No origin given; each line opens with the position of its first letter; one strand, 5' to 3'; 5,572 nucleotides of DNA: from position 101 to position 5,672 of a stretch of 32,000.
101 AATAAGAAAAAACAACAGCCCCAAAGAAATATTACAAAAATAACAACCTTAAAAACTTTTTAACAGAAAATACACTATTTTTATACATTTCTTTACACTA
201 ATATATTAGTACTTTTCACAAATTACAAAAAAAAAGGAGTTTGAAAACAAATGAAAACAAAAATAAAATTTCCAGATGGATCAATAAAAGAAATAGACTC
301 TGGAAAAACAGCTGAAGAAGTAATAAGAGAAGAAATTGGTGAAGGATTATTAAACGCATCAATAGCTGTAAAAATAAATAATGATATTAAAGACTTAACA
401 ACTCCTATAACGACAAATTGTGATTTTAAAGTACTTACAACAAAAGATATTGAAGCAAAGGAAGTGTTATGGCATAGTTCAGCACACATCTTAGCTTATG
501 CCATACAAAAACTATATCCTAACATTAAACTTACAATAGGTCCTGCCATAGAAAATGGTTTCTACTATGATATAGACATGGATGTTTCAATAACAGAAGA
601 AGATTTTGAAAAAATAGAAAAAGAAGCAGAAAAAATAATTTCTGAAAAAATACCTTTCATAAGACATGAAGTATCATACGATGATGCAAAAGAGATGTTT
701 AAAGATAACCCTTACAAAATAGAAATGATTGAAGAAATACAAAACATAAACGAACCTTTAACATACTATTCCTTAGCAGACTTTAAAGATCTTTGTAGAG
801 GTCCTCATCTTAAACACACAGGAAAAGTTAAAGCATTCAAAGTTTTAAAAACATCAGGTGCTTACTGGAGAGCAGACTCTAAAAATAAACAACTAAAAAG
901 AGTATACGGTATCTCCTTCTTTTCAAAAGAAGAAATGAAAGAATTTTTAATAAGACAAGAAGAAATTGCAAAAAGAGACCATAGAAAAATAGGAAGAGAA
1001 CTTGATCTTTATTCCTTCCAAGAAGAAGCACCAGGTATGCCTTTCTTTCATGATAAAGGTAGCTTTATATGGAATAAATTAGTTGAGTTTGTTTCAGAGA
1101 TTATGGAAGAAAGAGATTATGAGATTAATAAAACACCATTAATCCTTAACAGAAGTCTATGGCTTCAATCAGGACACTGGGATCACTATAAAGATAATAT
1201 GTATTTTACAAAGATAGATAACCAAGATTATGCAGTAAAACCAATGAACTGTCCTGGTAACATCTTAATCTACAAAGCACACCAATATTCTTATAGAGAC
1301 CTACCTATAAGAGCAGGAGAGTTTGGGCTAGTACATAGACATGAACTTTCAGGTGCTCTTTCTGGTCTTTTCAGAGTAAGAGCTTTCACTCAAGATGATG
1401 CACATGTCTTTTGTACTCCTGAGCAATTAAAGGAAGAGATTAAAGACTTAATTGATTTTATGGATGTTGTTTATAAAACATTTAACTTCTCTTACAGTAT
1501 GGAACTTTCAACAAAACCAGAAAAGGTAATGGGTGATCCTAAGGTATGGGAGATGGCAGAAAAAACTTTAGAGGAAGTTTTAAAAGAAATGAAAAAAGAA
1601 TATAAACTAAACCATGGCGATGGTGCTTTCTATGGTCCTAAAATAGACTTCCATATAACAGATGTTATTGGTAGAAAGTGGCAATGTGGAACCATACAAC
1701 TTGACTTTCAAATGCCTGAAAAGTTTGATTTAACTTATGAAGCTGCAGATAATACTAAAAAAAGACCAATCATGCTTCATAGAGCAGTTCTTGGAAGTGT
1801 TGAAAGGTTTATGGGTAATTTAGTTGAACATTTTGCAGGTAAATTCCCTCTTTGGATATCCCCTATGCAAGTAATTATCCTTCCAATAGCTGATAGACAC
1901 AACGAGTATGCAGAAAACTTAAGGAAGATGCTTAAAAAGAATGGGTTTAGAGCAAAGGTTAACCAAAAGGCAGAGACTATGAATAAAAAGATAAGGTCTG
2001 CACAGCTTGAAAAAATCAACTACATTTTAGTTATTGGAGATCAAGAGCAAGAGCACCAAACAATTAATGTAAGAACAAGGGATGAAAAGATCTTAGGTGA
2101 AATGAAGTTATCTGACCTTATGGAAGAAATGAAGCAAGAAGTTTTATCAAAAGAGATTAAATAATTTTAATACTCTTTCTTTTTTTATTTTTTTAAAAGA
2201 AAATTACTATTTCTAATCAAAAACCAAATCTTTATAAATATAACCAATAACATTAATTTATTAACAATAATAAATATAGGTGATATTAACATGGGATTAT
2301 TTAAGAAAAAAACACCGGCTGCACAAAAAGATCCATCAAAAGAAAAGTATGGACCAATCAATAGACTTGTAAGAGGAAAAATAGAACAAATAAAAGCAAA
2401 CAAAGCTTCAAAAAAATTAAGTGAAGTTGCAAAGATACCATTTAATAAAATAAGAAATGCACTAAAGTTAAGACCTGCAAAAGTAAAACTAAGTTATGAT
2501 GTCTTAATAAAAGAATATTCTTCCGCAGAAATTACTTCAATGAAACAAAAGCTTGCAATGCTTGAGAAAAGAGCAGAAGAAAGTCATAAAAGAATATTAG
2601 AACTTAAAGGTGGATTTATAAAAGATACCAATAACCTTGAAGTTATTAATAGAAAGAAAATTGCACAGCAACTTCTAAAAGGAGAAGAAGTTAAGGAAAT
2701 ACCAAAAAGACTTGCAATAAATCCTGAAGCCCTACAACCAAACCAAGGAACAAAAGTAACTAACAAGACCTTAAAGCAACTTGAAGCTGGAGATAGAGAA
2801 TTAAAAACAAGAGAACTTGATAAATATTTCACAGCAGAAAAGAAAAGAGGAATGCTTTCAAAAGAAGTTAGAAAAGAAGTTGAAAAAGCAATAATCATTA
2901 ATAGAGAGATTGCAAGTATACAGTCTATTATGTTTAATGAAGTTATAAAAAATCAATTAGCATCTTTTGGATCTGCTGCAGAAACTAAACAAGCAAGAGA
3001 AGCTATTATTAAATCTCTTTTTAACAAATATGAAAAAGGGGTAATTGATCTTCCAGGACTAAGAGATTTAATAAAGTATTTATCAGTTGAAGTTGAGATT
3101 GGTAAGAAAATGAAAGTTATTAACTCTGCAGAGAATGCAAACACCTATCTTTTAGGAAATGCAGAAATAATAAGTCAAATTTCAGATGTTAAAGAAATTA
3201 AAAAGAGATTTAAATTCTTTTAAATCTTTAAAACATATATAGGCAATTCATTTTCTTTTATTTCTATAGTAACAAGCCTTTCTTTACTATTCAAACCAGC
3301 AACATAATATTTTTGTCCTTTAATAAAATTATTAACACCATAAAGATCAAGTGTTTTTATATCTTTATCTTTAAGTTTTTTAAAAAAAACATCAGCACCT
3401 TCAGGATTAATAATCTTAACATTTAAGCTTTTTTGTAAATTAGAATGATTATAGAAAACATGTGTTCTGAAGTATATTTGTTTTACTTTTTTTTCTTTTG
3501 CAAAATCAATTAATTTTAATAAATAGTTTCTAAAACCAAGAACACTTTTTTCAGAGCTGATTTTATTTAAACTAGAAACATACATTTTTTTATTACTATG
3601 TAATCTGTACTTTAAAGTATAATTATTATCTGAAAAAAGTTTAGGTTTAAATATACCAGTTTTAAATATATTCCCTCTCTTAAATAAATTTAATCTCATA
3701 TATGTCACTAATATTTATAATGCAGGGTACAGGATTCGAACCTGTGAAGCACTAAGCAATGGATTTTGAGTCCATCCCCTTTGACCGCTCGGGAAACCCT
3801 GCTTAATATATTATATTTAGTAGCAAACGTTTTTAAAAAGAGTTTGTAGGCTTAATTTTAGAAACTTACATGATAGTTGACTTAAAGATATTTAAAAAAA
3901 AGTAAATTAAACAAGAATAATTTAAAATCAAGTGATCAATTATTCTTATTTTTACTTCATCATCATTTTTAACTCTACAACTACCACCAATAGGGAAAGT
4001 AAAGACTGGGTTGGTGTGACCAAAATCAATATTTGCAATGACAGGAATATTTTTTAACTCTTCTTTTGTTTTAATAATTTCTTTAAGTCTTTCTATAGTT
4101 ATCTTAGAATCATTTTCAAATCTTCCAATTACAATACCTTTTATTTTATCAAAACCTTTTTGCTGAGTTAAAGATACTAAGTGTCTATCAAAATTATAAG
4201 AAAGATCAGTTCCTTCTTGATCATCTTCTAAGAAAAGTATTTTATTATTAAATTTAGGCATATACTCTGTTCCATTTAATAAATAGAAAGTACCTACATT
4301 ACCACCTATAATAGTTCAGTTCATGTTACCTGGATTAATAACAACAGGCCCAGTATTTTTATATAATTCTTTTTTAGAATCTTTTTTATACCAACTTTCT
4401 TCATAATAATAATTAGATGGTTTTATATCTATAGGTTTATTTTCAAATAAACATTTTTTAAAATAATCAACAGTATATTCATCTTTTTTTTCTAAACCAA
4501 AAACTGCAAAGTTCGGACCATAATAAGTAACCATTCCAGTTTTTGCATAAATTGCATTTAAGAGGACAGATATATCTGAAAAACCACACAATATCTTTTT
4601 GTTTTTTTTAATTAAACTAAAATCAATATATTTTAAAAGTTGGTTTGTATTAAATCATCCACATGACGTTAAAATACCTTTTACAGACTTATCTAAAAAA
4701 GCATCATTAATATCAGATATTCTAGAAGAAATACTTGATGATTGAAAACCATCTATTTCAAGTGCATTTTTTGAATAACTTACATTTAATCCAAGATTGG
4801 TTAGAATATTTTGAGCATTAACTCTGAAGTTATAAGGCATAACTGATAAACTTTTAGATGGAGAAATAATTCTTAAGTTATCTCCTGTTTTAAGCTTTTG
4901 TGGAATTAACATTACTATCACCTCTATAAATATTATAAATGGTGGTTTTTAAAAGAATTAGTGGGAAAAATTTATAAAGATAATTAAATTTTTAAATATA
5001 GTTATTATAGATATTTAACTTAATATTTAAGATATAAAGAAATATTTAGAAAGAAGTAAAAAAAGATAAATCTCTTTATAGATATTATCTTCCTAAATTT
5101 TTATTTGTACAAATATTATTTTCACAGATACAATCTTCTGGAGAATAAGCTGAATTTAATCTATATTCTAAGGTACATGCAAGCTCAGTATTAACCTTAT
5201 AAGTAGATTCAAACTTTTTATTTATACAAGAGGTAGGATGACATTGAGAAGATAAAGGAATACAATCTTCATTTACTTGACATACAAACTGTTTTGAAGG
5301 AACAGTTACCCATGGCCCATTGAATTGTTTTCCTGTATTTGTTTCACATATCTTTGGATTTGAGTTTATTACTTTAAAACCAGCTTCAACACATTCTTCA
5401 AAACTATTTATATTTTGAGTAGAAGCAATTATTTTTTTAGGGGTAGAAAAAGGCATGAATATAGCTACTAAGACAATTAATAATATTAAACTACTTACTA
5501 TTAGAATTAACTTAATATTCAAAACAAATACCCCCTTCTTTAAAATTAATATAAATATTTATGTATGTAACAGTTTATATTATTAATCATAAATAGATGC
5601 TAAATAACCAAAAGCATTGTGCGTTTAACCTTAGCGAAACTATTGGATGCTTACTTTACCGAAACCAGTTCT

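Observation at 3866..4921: Bacterial-type S66 LD-carboxypeptidase is intact except for two in-frame TGA codons, both at conserved glycine positions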

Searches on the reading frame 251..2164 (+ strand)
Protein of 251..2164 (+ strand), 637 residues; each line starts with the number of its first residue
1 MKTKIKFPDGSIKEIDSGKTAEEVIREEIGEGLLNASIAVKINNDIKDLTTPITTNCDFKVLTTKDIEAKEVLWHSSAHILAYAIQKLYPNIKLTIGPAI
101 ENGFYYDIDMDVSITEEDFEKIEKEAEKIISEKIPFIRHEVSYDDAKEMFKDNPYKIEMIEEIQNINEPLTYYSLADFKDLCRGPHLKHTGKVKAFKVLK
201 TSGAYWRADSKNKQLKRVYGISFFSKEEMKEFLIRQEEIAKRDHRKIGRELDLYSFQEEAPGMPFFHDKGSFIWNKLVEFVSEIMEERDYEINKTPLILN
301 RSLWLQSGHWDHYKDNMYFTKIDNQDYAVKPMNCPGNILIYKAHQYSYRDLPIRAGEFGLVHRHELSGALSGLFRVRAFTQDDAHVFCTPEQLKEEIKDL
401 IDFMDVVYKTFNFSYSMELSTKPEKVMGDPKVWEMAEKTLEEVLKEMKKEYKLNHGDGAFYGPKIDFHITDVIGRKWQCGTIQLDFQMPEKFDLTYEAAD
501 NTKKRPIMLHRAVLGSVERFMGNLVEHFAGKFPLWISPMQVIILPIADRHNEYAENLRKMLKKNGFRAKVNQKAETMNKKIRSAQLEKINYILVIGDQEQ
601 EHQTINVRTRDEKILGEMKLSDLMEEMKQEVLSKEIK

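Call 11: search_protein_families(library=pfam, proteins=[window:251-2161:+], max_evalue=0.01)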
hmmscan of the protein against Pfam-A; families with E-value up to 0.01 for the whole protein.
window:251-2161:+ (637 aa): 4 families
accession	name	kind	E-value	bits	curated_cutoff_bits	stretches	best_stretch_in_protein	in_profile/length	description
PF00587.30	tRNA-synt_2b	-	2.1e-46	158.7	29.3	1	318-527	1-178/179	tRNA synthetase class II core domain (G, H, P, S and T)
PF03129.25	HGTP_anticodon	-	2.3e-23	82.6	21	1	540-629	1-93/94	Anticodon binding domain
PF07973.19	tRNA_SAD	-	7.2e-13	48.7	24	1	173-219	4-44/44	Threonyl and Alanyl tRNA synthetase second additional domain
PF02824.27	TGS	-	5.1e-05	23.7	22.2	1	4-62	2-59/60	TGS domain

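Call 20: find_encoding_contigs(protein=window:251-2164:+, flank=10000, max_places=4)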
Protein window:251-2164:+ (637 aa): no gene with exactly this product is on record in the collection.

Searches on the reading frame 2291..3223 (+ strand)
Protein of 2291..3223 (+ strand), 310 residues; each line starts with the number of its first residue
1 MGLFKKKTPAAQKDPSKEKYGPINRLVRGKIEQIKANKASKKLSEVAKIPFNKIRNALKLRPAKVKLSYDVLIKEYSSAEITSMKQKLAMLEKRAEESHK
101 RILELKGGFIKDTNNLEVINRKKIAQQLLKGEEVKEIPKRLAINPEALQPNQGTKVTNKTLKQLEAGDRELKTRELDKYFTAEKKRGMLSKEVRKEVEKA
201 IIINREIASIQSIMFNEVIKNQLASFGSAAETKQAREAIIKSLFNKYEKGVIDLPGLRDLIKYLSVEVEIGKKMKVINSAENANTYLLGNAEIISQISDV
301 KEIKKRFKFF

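Call 11: search_protein_families(library=pfam, proteins=[window:2291-3220:+], max_evalue=0.01)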
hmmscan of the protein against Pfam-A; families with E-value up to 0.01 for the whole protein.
window:2291-3220:+ (310 aa): 0 families

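Call 26: find_encoding_contigs(protein=window:2291-3223:+, flank=10000, max_places=6)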
Protein window:2291-3223:+ (310 aa): no gene with exactly this product is on record in the collection.

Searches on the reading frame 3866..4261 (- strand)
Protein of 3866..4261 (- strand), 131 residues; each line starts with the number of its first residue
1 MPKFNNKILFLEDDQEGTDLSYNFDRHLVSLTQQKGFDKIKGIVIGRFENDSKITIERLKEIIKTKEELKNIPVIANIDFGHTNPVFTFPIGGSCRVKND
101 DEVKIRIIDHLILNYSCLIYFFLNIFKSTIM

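Call 22: find_encoding_contigs(protein=window:3866-4261:-, flank=10000, max_places=6)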
Protein window:3866-4261:- (131 aa): no gene with exactly this product is on record in the collection.

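Call 37: find_encoding_contigs(protein=P0124, flank=10000, max_places=4)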
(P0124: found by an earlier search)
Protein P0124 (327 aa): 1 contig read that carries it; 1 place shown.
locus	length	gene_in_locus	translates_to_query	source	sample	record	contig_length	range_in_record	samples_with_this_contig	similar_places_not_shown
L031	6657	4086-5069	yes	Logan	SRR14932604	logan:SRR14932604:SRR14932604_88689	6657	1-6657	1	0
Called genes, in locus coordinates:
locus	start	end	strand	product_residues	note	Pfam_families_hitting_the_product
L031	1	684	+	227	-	?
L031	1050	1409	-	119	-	-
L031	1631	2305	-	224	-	-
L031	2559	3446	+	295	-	PF14257:DUF4349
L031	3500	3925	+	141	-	-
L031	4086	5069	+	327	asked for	PF02016:Peptidase_S66, PF17676:Peptidase_S66C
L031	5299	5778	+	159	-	-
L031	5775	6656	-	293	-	?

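Call 38: find_encoding_contigs(protein=P0123, flank=10000, max_places=4)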
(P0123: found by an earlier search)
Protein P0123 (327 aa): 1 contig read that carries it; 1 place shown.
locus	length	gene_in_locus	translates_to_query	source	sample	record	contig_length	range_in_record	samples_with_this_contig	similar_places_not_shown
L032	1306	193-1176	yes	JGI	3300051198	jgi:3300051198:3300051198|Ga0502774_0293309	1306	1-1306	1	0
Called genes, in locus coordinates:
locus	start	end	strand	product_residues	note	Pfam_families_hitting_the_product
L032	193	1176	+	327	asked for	PF02016:Peptidase_S66, PF17676:Peptidase_S66C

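Call 45: find_encoding_contigs(protein=P0132, flank=10000, max_places=3)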
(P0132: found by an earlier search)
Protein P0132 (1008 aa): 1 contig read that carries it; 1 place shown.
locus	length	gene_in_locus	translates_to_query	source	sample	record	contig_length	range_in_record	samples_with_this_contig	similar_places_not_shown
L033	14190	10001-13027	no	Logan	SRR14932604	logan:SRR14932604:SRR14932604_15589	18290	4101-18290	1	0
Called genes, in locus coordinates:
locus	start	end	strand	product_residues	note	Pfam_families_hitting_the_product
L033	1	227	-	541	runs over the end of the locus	-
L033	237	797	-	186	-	PF13238:AAA_18, PF13671:AAA_33 (faint), PF00406:ADK, PF13207:AAA_17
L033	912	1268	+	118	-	PF01243:PNPOx_N (weak)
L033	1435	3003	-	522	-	PF01336:tRNA_anti-codon, PF00152:tRNA-synt_2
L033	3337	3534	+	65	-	-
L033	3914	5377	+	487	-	PF02386:TrkH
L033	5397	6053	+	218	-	PF02254:TrkA_N, PF02080:TrkA_C (weak)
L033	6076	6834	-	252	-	PF04981:NMD3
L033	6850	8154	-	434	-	PF00753:Lactamase_B (weak), PF16661:Lactamase_B_6 (weak), PF23023:Anti-Pycsar_Apyc1 (weak), PF12706:Lactamase_B_2, PF10996:Beta-Casp, PF07521:RMMBL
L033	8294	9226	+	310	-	-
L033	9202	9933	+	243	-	PF01478:Peptidase_A24 (weak), PF06847:Arc_PepC_II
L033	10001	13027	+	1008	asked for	-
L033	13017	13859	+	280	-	PF00482:T2SSF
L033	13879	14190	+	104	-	?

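Call 52: find_encoding_contigs(protein=P0129, flank=10000, max_places=3)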
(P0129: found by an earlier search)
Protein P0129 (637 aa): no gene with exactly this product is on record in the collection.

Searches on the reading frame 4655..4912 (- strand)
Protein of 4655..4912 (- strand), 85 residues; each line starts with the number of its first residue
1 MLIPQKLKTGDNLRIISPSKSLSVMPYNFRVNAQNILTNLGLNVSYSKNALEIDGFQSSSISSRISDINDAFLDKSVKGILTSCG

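Call 23: find_encoding_contigs(protein=window:4655-4912:-, flank=10000, max_places=6)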
Protein window:4655-4912:- (85 aa): no gene with exactly this product is on record in the collection.

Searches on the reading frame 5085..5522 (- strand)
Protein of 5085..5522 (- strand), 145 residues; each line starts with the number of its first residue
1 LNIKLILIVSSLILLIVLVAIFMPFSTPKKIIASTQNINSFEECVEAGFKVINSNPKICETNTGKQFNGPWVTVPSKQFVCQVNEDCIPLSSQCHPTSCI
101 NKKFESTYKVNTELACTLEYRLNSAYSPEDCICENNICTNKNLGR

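Call 11: search_protein_families(library=pfam, proteins=[window:5088-5522:-], max_evalue=0.01)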
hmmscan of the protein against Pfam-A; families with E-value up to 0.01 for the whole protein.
window:5088-5522:- (145 aa): 0 families

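Call 29: find_encoding_contigs(protein=window:5085-5522:-, flank=10000, max_places=6)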
Protein window:5085-5522:- (145 aa): no gene with exactly this product is on record in the collection.
